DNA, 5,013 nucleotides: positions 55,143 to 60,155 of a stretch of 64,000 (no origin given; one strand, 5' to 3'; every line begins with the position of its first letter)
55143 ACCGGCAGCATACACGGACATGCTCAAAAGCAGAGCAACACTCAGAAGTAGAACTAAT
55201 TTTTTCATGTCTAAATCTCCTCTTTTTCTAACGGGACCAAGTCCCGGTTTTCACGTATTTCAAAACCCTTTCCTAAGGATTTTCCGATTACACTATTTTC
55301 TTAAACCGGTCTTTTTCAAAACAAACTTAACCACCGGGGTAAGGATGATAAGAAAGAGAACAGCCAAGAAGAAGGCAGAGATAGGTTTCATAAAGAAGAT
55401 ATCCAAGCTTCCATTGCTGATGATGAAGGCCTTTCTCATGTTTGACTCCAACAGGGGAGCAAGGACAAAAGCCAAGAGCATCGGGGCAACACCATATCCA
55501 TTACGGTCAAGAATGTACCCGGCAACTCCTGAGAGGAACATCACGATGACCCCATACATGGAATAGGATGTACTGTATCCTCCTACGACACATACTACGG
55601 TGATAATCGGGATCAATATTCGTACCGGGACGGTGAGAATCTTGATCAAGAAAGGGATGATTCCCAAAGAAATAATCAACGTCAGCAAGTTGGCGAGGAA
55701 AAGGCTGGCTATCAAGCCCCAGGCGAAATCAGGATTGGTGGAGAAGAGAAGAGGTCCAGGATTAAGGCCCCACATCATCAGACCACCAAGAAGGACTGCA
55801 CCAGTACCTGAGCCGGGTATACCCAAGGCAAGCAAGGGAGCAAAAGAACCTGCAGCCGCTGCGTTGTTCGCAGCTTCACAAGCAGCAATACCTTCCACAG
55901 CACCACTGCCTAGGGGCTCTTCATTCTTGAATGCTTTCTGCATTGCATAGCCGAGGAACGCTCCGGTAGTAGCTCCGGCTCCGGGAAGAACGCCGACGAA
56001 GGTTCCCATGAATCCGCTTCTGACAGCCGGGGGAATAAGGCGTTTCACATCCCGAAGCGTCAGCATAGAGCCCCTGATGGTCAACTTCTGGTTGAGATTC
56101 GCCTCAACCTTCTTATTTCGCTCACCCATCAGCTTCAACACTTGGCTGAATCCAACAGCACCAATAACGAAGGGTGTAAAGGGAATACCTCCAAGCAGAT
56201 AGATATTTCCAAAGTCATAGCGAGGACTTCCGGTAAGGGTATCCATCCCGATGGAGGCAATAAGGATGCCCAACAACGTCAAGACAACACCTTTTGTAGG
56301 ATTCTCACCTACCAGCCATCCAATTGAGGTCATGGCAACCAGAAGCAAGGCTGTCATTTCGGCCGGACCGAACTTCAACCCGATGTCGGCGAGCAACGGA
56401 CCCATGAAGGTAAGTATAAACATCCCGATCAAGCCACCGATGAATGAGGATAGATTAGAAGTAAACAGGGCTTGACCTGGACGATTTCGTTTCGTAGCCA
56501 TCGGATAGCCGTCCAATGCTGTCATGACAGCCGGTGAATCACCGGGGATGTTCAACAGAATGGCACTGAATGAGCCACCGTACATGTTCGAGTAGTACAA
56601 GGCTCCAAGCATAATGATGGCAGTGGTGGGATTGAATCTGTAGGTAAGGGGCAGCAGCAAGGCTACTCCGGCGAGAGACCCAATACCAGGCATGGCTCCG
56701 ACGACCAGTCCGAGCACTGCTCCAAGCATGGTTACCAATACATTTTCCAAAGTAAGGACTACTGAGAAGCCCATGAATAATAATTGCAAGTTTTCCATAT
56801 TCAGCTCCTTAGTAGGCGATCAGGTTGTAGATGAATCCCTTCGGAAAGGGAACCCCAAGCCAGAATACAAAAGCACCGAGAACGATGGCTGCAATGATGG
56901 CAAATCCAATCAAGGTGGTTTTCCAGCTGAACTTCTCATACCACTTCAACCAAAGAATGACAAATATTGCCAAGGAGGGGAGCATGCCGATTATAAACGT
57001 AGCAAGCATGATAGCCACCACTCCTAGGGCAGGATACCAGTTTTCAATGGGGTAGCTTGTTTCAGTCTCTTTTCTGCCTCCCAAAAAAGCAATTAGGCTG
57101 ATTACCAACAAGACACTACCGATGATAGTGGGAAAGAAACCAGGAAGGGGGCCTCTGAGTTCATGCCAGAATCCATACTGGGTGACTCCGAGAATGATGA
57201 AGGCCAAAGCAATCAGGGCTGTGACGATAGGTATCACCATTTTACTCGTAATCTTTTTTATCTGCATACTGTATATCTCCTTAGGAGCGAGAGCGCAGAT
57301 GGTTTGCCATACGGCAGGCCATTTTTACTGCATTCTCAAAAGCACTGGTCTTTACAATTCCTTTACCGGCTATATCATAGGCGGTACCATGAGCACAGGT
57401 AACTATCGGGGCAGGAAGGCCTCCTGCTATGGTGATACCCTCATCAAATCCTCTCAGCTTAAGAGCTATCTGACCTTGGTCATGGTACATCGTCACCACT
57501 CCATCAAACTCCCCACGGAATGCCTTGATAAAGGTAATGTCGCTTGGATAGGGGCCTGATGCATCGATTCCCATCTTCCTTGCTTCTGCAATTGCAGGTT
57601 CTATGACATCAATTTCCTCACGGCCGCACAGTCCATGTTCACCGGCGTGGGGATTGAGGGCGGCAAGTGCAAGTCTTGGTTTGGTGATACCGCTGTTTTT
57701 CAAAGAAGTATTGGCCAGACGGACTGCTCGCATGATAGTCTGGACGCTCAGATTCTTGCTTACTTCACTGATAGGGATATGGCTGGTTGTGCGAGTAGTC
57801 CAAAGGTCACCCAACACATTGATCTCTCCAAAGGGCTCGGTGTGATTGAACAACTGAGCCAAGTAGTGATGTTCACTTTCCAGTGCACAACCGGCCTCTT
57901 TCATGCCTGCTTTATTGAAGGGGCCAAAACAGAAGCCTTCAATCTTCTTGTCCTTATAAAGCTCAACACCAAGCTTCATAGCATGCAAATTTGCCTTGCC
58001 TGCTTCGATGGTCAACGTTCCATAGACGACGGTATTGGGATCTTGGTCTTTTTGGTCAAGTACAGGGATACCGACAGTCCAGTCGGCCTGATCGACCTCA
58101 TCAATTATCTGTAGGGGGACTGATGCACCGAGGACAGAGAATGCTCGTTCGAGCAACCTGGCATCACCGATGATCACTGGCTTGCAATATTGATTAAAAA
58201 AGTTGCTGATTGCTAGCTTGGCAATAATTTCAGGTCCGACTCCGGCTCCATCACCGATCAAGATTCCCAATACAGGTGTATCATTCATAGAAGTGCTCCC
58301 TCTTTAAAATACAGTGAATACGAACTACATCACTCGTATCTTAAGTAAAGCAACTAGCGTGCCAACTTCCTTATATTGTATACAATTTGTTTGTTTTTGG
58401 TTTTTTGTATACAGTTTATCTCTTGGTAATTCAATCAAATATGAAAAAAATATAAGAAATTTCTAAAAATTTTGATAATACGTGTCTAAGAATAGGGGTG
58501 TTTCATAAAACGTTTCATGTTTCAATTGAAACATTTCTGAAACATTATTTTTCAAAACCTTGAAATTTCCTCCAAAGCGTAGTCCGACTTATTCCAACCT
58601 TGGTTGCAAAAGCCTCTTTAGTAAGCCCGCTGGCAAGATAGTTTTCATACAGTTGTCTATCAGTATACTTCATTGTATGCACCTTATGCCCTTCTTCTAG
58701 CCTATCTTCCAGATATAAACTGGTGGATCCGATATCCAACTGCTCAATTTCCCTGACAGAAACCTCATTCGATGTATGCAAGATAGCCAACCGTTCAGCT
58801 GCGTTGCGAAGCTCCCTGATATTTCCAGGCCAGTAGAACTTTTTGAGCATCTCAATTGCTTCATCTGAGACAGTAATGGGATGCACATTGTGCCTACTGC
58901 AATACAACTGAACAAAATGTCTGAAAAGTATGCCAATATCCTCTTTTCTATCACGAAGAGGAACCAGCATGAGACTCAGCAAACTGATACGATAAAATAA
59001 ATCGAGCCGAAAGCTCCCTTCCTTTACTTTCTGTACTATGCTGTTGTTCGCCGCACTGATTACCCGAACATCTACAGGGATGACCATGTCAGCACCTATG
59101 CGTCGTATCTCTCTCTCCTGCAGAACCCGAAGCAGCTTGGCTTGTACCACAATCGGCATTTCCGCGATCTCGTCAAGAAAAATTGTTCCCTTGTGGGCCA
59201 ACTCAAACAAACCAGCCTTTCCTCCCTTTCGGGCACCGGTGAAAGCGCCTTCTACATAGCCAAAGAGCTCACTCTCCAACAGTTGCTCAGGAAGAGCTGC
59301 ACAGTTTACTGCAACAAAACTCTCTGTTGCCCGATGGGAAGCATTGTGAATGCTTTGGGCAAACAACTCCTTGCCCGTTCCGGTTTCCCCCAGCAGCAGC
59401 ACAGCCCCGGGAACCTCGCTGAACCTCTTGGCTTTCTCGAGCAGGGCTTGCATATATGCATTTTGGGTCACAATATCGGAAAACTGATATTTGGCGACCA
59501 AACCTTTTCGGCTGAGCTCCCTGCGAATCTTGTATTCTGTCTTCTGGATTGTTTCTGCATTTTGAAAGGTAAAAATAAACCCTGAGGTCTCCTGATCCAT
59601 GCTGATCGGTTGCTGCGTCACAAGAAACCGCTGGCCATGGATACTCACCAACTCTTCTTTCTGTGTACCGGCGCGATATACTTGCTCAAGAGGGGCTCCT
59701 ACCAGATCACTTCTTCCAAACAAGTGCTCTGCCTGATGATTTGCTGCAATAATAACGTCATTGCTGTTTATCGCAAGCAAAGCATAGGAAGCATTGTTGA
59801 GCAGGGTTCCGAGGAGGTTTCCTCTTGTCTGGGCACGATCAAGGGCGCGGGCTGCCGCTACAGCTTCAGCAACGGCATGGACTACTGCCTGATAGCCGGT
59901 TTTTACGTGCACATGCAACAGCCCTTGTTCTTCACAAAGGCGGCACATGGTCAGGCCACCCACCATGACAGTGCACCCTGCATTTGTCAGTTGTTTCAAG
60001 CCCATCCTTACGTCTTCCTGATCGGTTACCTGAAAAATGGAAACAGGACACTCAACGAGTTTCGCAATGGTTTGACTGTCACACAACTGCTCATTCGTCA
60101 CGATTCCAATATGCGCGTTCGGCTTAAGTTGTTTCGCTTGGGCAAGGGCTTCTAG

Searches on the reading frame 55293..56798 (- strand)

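Call 29: search_protein_families(library=pfam, proteins=[window:55293-56798:-])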
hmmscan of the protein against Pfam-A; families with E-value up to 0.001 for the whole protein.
window:55293-56798:- (501 aa): 1 family
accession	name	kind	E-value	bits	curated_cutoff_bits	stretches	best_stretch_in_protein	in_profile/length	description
PF01970.21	TctA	-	2.4e-140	468.3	28.9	1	21-442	2-423/423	Tripartite tricarboxylate transporter TctA family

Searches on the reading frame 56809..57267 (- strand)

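Call 29: search_protein_families(library=pfam, proteins=[window:56809-57267:-])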
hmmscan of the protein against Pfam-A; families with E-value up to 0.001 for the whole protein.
window:56809-57267:- (152 aa): 1 family
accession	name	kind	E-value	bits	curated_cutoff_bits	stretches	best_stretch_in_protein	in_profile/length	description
PF07331.16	TctB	-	3.9e-13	50.2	29.1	1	18-142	2-137/137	Tripartite tricarboxylate transporter TctB family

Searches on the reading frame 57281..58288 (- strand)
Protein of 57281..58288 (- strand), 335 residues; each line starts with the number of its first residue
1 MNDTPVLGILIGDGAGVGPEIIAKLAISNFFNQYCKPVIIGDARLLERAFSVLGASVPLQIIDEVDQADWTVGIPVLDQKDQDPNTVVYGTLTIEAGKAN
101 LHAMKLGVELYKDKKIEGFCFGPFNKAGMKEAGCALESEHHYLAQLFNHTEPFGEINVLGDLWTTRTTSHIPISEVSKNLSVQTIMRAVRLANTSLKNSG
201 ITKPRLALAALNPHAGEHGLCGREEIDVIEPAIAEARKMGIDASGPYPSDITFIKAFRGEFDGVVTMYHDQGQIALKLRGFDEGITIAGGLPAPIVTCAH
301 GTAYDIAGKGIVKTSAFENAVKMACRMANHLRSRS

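Call 29: search_protein_families(library=pfam, proteins=[window:57281-58288:-])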
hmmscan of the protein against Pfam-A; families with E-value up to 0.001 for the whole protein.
window:57281-58288:- (335 aa): 1 family
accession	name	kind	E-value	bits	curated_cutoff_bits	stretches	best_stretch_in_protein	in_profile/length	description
PF04166.17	PdxA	-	8e-87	291.7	27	1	34-324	2-286/286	Pyridoxal phosphate biosynthetic protein PdxA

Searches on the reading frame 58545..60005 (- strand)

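Call 29: search_protein_families(library=pfam, proteins=[window:58545-60005:-])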
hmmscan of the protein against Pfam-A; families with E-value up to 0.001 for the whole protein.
window:58545-60005:- (486 aa): 9 families
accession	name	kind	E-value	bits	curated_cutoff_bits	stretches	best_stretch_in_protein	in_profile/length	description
PF00158.32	Sigma54_activat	-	7.4e-66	221.4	20.2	1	178-345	1-167/168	Sigma-54 interaction domain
PF25601.1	AAA_lid_14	-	4.4e-21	74.9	27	1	351-421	1-71/87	AAA+ ATPase lid domain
PF14532.12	Sigma54_activ_2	-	3.8e-16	60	25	1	183-350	5-138/138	Sigma-54 interaction domain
PF07728.20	AAA_5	-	4.4e-09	36.9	22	1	202-323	2-125/139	AAA domain (dynein-related subfamily)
PF06506.16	PrpR_N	-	2.1e-07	31.1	29.1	1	3-57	112-166/167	Propionate catabolism activator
PF01078.27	Mg_chelatase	-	4e-07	30.1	20.3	1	202-327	25-164/207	Magnesium chelatase, subunit ChlI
PF00004.35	AAA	-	7.1e-05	23.7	21.2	1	202-337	1-123/131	ATPase family associated with various cellular activities (AAA)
PF13188.13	PAS_8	-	0.00034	20.8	21.8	0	66-107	4-44/65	PAS domain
PF07724.20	AAA_2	-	0.0005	20.6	27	0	201-300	5-104/166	AAA domain (Cdc48 subfamily)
